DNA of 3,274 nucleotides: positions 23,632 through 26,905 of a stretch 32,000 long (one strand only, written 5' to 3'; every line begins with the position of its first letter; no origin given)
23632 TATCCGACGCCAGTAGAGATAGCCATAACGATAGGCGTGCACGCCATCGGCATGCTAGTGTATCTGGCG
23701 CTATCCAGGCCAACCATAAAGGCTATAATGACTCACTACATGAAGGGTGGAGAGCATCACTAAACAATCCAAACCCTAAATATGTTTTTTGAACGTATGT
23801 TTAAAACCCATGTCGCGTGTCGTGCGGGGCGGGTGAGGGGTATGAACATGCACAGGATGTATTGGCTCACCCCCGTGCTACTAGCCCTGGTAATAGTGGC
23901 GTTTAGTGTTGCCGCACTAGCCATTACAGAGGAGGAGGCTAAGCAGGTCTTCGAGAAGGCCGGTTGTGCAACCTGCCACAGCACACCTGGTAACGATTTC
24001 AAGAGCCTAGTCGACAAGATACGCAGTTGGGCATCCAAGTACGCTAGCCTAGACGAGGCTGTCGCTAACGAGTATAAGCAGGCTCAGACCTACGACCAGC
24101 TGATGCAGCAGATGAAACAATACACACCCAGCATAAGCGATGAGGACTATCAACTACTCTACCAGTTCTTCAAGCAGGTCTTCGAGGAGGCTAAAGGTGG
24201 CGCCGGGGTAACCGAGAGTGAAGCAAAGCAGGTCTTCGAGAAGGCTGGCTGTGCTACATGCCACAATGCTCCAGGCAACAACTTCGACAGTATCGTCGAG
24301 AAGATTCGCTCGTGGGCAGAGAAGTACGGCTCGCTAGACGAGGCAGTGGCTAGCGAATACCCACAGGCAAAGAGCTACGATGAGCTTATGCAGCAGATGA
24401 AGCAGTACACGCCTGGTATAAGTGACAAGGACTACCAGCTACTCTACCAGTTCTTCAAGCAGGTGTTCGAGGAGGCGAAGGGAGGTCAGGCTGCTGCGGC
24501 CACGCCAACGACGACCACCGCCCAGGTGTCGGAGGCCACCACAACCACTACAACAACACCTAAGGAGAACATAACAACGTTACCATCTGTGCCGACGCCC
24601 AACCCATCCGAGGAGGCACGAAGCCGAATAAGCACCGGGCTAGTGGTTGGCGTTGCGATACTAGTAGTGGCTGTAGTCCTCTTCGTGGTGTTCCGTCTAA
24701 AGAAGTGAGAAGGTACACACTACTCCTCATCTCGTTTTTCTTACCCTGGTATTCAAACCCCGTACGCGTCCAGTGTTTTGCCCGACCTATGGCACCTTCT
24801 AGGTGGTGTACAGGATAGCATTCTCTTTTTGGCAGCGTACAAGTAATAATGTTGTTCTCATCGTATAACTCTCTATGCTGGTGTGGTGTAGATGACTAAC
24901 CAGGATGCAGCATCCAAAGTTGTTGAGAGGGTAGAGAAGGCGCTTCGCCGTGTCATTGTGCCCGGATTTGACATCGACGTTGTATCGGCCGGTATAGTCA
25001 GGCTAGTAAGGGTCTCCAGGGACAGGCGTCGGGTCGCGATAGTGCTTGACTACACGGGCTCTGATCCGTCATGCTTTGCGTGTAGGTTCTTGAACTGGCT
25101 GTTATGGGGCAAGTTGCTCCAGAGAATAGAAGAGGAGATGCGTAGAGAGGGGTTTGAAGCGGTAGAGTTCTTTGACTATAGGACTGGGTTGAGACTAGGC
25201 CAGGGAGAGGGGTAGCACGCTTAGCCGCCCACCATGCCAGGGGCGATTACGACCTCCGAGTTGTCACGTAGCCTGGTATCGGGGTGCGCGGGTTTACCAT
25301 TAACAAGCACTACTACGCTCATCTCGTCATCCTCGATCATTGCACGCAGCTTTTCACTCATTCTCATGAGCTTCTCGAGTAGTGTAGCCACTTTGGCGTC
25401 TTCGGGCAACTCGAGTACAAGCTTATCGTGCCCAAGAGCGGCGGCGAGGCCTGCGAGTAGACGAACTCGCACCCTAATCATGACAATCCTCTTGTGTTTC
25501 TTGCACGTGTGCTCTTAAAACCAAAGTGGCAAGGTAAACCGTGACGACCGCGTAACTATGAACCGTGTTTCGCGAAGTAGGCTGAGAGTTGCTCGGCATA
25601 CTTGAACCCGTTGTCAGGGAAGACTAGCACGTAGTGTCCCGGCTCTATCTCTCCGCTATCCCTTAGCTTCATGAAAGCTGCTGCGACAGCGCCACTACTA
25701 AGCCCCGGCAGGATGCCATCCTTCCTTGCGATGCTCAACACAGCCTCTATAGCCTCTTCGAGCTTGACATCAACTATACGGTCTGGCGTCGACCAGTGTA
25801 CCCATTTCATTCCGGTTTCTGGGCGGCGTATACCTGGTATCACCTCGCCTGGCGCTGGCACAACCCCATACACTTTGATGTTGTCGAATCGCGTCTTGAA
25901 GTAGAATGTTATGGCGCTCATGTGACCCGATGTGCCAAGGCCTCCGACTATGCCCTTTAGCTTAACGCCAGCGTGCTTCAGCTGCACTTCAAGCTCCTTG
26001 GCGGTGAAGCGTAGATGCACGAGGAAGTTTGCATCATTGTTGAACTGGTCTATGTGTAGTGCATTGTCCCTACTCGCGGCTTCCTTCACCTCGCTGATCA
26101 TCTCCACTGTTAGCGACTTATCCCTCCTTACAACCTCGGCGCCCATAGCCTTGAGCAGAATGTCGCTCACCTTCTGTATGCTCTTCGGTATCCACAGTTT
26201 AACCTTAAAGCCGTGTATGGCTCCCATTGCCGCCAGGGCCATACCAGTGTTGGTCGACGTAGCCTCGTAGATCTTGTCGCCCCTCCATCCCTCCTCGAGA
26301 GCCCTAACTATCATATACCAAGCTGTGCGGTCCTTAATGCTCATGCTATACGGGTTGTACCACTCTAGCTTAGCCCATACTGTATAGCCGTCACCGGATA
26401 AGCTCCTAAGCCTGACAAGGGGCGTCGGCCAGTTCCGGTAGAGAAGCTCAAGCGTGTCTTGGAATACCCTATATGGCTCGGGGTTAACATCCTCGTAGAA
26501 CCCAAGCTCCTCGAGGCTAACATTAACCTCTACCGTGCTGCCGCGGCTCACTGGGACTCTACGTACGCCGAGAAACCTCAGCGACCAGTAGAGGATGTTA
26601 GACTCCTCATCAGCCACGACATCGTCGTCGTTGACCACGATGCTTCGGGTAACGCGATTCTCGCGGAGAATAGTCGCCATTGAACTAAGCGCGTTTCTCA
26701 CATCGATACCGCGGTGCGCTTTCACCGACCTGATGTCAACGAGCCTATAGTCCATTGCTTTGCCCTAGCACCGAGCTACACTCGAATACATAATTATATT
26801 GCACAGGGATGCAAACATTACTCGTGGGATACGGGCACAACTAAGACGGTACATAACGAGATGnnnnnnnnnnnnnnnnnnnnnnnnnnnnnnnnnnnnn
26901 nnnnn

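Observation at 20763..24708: Four-gene cytochrome c / FeS / NrfD / cytochrome c module with no catalytic subunit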

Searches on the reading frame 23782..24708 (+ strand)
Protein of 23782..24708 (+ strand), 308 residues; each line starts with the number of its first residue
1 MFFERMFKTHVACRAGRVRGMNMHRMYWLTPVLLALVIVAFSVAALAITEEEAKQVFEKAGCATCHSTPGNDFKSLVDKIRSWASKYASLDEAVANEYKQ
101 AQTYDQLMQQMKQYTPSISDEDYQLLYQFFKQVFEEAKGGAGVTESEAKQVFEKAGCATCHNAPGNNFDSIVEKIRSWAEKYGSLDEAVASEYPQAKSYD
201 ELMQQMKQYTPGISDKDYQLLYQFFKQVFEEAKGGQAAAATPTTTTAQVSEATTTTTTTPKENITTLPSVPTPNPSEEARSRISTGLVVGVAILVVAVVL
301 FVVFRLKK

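Call 3: search_protein_families(library=pfam, proteins=[window:23782-24708:+], max_evalue=0.01)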
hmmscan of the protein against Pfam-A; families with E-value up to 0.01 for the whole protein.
window:23782-24708:+ (308 aa): 15 families
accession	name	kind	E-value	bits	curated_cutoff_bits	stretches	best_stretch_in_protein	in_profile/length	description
PF00034.26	Cytochrom_C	-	8e-11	43.6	21.3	2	51-132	2-88/90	Cytochrome c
PF13442.11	Cytochrome_CBB3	-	1.1e-10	42.1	27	2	52-129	5-67/68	Cytochrome C oxidase, cbb3-type, subunit III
PF09699.15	Paired_CXXCH_1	-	8.5e-06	25.8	20.6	0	153-172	5-24/41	Doubled CXXCH motif (Paired_CXXCH_1)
PF05823.17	Gp-FAR-1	-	8.3e-05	23.5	29.2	0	93-134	28-68/149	Nematode fatty acid retinoid binding protein (Gp-FAR-1)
PF19861.4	DUF6335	-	0.00011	23.1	25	0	176-242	10-74/124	Family of unknown function (DUF6335)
PF04325.18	DUF465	-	0.00039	20.8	25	0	85-112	6-34/48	Protein of unknown function (DUF465)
PF19068.5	DUF5764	-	0.00063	20.2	29.2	0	106-151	3-43/133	Family of unknown function (DUF5764)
PF20185.3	DUF6548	-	0.0007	19.9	27.3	0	213-304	74-161/164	Family of unknown function (DUF6548)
PF14522.11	Cytochrome_C7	-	0.0015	18.7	24.8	0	148-163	6-22/67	Cytochrome c7 and related cytochrome c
PF02433.20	FixO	-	0.0015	18.5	29.6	0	43-77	43-77/219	Cytochrome C oxidase, mono-heme subunit/FixO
PF20671.3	COG3_C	-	0.0022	17.8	26.8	0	98-132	65-99/303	Conserved oligomeric Golgi complex subunit 3, C-terminal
PF00244.26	14-3-3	-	0.0029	17.7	33.2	0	96-146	3-56/223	14-3-3 protein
PF14376.11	Haem_bd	-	0.0048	17.3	27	0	49-68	30-48/133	Haem-binding domain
PF25375.1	Lin-15B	-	0.0067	16.9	27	0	36-131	26-114/121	Lin-15B-like domain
PF25200.1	DUF7833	-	0.01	16.3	24.3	0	100-152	6-57/63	Family of unknown function (DUF7833)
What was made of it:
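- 23842..24708 (+): Pyrfu_1105: dihaem class I cytochrome c (tandem-duplicated domain) with a Thr-rich stalk and a C-terminal TM anchor. Pfam Cytochrom_C and Cytochrome_CBB3 match (call 3).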

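Call 4: search_protein_families(library=ncbifam, proteins=[window:23782-24708:+], max_evalue=0.01)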
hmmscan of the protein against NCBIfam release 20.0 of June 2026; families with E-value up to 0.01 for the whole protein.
window:23782-24708:+ (308 aa): 10 families
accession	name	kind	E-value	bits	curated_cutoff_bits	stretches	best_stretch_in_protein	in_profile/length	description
TIGR00782.1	ccoP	equivalog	3.2e-08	33.2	179.95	1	44-166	101-223/285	cytochrome-c oxidase, cbb3-type subunit III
NF045930.1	Cytc6PetJCyano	equivalog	3.5e-07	30.1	135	1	30-71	8-48/110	cytochrome c6 PetJ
NF041895.1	choice_anch_V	domain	0.00011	22.3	42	0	132-167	8-38/150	choice-of-anchor V domain-containing protein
NF047727.1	4hemeCytCCctA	equivalog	0.00055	20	180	0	33-74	11-54/109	tetraheme c-type cytochrome CctA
NF047852.1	SiroCoChCbiK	equivalog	0.00055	19.5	400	0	60-123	77-139/261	sirohydrochlorin cobaltochelatase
NF011055.0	PRK14487.1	subfamily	0.0016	18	218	0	49-75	55-81/212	cbb3-type cytochrome c oxidase subunit II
TIGR03806.1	chp_HNE_0200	subfamily_domain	0.0053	16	313.3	1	55-170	136-234/314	SO2930 family diheme c-type cytochrome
NF052323.1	T9SSA_dep_M6i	equivalog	0.0065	14.4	600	0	105-139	119-153/1043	T9SS-dependent M6-like inactivated metalloprotease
TIGR01905.1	paired_CXXCH_1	subfamily_domain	0.0067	16.3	25.2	0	152-169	4-21/41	doubled CXXCH domain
NF009873.0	PRK13335.1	equivalog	0.01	15.2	537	0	236-281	106-149/356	superantigen-like protein SSL3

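Call 8: find_encoding_contigs(protein=window:23782-24708:+, flank=10000, max_places=6)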
Protein window:23782-24708:+ (308 aa): no gene with exactly this product is on record in the collection.

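Call 29: search_solved_structures(query=window:23842-24708:+, max_evalue=10)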
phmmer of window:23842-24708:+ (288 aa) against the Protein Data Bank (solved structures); distinct sequences matched with E-value up to 10: 14.
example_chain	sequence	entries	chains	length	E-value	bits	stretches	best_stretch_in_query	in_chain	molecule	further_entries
9l08_A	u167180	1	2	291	4.6e-15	59.1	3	30-166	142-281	Covalently Connected Cytochrome c555 trimer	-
5z25_A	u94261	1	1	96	0.01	18.6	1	89-165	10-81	Cytochrome c552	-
2zxy_A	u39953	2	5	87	0.035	16.9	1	127-204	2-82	Cytochrome c552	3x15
7nkx_Y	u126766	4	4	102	0.18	14.6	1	34-79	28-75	Chromatin elongation factor SPT4 | Transcription elongation factor SPT4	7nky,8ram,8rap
2exu_A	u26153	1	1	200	0.8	12.4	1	34-79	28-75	Transcription initiation protein SPT4/SPT5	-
11zv_B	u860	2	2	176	0.82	12.4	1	57-132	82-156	RBD minibinder 11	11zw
8yts_A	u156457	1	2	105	0.94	12.2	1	12-109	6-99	Cytochrome C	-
4xlr_M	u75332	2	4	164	0.95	12.2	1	61-135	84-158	CarD-like transcriptional regulator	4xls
4l5g_A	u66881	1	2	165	0.96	12.2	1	61-135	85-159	CarD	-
4xax_B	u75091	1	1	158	1.1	12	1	61-135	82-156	CarD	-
8ihg_A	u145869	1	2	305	1.6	11.5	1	167-216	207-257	2-aminophenol 1,6-dioxygenase beta subunit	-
4dbg_B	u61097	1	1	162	1.8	11.3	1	126-189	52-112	RING finger protein 31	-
5x0w_A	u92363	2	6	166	1.8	11.3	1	126-189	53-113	E3 ubiquitin-protein ligase RNF31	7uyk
1iqc_A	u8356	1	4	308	1.9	11.2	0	112-146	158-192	di-heme peroxidase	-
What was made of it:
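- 23842..24708 (+): It resembles Aquifex cytochrome c555 (call 29).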

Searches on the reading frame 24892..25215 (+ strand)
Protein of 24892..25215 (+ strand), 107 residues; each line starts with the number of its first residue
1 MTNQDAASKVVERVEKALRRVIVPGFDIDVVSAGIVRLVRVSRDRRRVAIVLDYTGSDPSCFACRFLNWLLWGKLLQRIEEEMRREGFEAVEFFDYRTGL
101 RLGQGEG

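Call 3: search_protein_families(library=pfam, proteins=[window:24892-25215:+], max_evalue=0.01)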
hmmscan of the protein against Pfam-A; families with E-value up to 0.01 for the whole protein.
window:24892-25215:+ (107 aa): 1 family
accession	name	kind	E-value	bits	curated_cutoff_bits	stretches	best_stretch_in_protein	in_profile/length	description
PF01883.24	FeS_assembly_P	-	5e-05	23.9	23.5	1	12-56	2-46/73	Iron-sulfur cluster assembly protein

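Call 4: search_protein_families(library=ncbifam, proteins=[window:24892-25215:+], max_evalue=0.01)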
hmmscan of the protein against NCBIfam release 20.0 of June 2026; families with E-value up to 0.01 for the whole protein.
window:24892-25215:+ (107 aa): 1 family
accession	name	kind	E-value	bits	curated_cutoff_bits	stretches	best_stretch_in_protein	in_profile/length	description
NF041868.1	paad_haloarch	equivalog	0.0046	17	180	1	5-57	22-74/127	1,2-phenylacetyl-CoA epoxidase subunit PaaD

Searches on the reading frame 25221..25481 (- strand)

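Call 15: search_protein_families(library=pfam, proteins=[window:25221-25481:-], max_evalue=0.0001)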
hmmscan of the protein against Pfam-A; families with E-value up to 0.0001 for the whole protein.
window:25221-25481:- (86 aa): 1 family
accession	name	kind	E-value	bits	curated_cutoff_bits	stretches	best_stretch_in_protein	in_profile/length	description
PF02597.26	ThiS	-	7.6e-09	36.4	22.5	1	6-86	1-76/76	ThiS family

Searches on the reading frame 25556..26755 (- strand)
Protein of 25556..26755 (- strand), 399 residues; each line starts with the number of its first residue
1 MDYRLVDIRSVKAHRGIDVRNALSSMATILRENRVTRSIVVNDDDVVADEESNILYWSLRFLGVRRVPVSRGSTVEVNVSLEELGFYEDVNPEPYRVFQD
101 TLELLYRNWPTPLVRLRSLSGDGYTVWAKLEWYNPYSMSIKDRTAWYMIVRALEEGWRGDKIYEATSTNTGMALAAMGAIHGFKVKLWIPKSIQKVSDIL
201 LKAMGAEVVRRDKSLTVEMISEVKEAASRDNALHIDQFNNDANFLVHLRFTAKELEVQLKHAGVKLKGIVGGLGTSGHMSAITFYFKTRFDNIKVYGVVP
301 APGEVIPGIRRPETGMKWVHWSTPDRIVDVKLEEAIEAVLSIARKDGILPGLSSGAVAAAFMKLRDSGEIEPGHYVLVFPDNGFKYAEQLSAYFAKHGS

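Call 3: search_protein_families(library=pfam, proteins=[window:25556-26755:-], max_evalue=0.01)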
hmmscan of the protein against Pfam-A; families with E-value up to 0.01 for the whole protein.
window:25556-26755:- (399 aa): 1 family
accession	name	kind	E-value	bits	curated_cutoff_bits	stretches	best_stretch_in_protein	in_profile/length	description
PF00291.31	PALP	-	2.1e-53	182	35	1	108-381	5-295/295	Pyridoxal-phosphate dependent enzyme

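Call 4: search_protein_families(library=ncbifam, proteins=[window:25556-26755:-], max_evalue=0.01)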
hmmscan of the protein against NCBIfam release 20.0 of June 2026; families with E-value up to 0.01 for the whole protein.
window:25556-26755:- (399 aa): 26 families (the best 25 are shown)
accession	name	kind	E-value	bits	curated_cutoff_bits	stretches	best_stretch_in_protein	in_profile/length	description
TIGR01136.1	cysKM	subfamily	4.2e-51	174.1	344.15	1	111-386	8-293/299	cysteine synthase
TIGR01138.1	cysM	equivalog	2.3e-49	168.5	394.2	1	111-387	9-285/290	cysteine synthase B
NF008735.0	PRK11761.1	equivalog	5.2e-47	160.5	413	1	111-386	13-288/296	cysteine synthase CysM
TIGR01139.1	cysK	equivalog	1.7e-44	152.3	350.95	1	111-386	8-292/298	cysteine synthase A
NF007989.0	PRK10717.1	equivalog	9.8e-37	126.8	387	2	111-301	15-213/334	cysteine synthase A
TIGR01137.1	cysta_beta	equivalog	8.1e-35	120.4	510.25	1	111-387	12-306/457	cystathionine beta-synthase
TIGR03945.1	PLP_SbnA_fam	equivalog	2.5e-31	108.9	349.95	1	111-389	8-297/304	2,3-diaminopropionate biosynthesis protein SbnA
NF053679.1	CysteaSynCapA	equivalog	1.4e-28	99.6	600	2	99-306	8-215/329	cysteate synthase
NF004170.0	PRK05638.1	equivalog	7.7e-13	47.8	421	1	110-233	66-185/442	threonine synthase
NF005035.0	PRK06450.1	equivalog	2.6e-12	46.2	301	1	125-214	66-152/338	threonine synthase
NF005292.0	PRK06815.1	equivalog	9.8e-10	38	371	1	111-302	22-206/320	threonine/serine dehydratase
NF006205.0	PRK08329.1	equivalog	1.3e-09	37.5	358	1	116-212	64-157/347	threonine synthase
NF004996.0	PRK06381.1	equivalog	5.5e-09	35.5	266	1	111-231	16-134/319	threonine synthase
NF006050.0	PRK08197.1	equivalog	1.7e-08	33.6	303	1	111-211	81-180/406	threonine synthase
NF006094.0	PRK08246.1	subfamily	3.3e-08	33.3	331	1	111-288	24-191/310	serine/threonine dehydratase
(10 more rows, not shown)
